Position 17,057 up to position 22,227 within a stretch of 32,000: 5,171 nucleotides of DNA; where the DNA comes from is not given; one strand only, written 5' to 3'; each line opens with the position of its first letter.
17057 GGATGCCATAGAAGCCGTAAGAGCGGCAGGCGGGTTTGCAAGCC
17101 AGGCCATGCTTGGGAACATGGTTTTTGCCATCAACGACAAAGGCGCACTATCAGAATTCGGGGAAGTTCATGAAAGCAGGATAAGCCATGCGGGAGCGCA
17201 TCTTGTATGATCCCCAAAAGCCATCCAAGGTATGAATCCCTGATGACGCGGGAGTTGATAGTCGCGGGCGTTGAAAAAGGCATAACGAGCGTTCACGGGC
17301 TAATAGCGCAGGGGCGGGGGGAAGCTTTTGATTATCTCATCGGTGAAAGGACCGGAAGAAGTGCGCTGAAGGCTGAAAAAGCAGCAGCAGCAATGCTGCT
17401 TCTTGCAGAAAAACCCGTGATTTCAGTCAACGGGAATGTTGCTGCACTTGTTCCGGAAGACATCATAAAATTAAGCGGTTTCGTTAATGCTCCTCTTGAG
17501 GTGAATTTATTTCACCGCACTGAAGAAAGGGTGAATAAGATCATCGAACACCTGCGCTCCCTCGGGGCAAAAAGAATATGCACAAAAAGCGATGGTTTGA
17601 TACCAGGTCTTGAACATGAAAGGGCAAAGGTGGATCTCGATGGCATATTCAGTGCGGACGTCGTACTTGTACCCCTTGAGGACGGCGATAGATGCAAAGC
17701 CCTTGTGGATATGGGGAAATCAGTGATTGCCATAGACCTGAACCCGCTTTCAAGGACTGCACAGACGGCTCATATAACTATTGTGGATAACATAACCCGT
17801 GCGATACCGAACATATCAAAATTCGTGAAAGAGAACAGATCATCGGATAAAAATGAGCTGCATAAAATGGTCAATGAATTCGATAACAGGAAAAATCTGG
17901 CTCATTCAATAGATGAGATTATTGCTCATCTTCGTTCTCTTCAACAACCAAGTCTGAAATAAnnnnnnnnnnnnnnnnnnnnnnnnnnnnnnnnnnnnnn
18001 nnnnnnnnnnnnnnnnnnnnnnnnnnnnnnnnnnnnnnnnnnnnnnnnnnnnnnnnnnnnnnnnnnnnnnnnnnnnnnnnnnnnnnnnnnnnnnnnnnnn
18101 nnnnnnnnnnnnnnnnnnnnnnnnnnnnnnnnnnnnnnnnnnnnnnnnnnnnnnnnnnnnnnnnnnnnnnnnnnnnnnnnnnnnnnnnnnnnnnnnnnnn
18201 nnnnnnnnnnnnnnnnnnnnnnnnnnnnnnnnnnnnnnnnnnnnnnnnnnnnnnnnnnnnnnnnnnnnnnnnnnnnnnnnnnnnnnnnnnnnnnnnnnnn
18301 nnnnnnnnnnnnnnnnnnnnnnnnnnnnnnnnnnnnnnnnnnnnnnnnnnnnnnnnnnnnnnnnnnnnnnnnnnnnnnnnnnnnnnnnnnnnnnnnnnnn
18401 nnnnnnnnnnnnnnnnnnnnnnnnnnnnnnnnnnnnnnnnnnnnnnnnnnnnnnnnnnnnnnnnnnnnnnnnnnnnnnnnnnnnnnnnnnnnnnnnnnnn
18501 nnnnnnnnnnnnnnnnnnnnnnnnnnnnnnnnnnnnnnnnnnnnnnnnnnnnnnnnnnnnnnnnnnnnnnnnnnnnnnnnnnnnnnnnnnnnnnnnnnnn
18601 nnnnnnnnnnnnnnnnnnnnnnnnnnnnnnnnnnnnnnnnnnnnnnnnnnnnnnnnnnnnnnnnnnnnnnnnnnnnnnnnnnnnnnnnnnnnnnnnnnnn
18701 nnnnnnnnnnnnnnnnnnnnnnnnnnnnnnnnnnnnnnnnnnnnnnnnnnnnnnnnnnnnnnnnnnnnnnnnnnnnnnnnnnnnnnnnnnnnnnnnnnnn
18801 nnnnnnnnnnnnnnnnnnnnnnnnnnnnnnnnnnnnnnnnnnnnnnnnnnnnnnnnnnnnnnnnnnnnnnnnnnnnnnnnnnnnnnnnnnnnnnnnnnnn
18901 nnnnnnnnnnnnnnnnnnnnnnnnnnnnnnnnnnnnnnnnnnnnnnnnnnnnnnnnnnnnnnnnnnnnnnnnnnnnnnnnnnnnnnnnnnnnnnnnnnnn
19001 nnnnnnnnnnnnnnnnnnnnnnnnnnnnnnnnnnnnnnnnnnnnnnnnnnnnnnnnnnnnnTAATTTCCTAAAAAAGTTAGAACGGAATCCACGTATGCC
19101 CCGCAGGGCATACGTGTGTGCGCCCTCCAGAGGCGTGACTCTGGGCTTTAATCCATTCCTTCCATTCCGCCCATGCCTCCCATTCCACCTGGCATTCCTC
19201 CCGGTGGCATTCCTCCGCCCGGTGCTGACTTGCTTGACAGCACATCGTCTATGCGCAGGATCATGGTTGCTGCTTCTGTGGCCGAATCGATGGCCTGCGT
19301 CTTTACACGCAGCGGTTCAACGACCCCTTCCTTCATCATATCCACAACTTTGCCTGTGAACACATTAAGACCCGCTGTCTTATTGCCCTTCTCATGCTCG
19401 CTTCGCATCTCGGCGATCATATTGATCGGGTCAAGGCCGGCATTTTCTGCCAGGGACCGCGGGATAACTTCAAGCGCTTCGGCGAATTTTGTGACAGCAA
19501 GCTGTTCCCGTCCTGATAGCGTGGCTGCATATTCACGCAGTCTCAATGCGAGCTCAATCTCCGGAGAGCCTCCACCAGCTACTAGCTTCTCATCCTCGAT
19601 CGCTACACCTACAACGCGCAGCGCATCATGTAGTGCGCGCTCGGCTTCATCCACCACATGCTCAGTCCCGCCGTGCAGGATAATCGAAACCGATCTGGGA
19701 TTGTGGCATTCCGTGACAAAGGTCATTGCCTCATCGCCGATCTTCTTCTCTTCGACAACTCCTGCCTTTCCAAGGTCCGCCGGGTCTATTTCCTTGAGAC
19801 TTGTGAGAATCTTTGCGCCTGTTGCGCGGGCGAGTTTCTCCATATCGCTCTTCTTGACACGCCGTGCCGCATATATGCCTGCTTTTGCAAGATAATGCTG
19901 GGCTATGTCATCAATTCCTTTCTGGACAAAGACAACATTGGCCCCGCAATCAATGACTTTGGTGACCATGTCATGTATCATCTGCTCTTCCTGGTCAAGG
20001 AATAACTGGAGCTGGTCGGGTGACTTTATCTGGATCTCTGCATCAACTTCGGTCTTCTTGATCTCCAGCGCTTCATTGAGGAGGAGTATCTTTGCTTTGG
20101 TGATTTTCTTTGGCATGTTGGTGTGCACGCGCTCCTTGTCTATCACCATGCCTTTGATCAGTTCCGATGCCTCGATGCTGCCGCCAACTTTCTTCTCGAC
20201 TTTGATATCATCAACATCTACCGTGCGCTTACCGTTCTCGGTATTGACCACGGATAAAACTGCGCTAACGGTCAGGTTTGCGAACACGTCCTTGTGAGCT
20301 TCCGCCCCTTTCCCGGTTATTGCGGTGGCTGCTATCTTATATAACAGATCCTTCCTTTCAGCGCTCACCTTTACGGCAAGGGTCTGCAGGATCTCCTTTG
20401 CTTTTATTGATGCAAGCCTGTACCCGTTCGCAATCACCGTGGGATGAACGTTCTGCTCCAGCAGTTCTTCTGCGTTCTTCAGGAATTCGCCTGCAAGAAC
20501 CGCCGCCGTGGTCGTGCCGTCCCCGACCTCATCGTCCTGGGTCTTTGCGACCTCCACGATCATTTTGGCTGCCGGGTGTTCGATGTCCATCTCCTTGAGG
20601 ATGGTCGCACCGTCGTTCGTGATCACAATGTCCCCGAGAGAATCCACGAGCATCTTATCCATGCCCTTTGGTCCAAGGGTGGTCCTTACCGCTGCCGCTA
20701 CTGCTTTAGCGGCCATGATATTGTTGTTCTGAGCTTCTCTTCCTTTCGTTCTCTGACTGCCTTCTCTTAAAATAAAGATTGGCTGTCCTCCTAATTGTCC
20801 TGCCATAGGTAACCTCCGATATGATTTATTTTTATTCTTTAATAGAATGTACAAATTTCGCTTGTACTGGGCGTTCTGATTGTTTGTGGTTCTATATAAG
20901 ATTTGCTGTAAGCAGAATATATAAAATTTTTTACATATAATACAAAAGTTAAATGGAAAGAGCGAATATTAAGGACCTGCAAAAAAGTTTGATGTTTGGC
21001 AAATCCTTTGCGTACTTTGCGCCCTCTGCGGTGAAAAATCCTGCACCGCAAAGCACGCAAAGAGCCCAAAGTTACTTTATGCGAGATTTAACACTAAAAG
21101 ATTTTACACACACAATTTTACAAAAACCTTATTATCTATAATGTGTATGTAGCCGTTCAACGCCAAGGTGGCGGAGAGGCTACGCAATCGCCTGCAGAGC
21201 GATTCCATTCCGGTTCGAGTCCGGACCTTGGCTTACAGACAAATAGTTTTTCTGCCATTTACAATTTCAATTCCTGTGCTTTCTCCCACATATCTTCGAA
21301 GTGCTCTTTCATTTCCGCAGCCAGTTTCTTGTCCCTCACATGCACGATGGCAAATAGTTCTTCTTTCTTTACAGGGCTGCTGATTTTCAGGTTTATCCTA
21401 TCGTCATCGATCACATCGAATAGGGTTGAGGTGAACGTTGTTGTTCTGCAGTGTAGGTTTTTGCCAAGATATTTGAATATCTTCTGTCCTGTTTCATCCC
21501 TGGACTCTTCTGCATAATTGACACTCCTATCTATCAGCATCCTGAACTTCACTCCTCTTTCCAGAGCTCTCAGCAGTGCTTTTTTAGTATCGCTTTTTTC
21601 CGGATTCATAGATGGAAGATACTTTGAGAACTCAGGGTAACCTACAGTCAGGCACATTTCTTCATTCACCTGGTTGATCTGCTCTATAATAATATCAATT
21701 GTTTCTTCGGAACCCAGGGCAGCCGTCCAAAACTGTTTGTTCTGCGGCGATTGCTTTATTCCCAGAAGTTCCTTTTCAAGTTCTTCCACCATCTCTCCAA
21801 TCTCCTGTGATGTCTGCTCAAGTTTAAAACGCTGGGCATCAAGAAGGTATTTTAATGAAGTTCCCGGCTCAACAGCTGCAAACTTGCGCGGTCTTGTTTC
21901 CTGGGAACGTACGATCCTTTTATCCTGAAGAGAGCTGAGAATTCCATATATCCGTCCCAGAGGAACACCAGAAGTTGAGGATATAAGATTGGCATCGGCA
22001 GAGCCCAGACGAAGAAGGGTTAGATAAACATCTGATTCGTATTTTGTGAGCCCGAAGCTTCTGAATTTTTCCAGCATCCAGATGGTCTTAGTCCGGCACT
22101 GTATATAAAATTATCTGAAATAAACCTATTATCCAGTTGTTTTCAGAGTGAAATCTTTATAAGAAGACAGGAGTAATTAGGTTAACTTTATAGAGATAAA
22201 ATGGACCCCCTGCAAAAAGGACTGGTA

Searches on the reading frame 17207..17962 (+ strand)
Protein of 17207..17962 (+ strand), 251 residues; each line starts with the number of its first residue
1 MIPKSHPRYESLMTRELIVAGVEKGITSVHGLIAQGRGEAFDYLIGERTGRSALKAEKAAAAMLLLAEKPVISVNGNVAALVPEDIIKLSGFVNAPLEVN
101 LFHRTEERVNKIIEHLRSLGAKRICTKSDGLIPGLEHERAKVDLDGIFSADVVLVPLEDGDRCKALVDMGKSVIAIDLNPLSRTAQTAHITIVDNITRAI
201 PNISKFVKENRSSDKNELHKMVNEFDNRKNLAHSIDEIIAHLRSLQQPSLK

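Call 54: search_protein_families(library=pfam, proteins=[window:17207-17962:+], max_evalue=0.0001)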
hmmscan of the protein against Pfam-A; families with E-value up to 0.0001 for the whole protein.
window:17207-17962:+ (251 aa): 1 family
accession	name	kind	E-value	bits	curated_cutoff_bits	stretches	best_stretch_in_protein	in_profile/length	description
PF02006.22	PPS_PS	-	1.5e-76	256.3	26.4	1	64-238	1-176/176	Phosphopantothenate/pantothenate synthetase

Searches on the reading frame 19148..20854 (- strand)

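Call 54: search_protein_families(library=pfam, proteins=[window:19148-20854:-], max_evalue=0.0001)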
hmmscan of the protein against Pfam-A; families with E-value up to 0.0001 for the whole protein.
window:19148-20854:- (568 aa): 1 family
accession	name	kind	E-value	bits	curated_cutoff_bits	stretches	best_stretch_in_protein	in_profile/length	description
PF00118.29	Cpn60_TCP1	-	1.3e-191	638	34.3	1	52-542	1-489/490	TCP-1/cpn60 chaperonin family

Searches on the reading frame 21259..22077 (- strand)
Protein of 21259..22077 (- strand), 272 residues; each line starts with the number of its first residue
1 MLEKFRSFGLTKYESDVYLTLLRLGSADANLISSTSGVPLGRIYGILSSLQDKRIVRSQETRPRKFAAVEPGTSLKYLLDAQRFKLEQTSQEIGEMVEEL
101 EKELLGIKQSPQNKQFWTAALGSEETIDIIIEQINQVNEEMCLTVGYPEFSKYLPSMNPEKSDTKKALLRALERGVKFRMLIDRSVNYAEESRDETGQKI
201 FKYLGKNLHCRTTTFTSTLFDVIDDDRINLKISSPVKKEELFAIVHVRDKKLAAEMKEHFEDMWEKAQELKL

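Call 54: search_protein_families(library=pfam, proteins=[window:21259-22077:-], max_evalue=0.0001)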
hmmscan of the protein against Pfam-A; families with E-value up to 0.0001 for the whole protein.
window:21259-22077:- (272 aa): 2 families
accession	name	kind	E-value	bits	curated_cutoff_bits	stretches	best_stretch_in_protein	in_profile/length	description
PF24217.1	DUF7436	-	1.6e-28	100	34.2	1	111-270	1-153/153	Family of unknown function (DUF7436)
PF01978.25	TrmB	-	1.2e-17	63.9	25.6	1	7-71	3-67/68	Sugar-specific transcriptional regulator TrmB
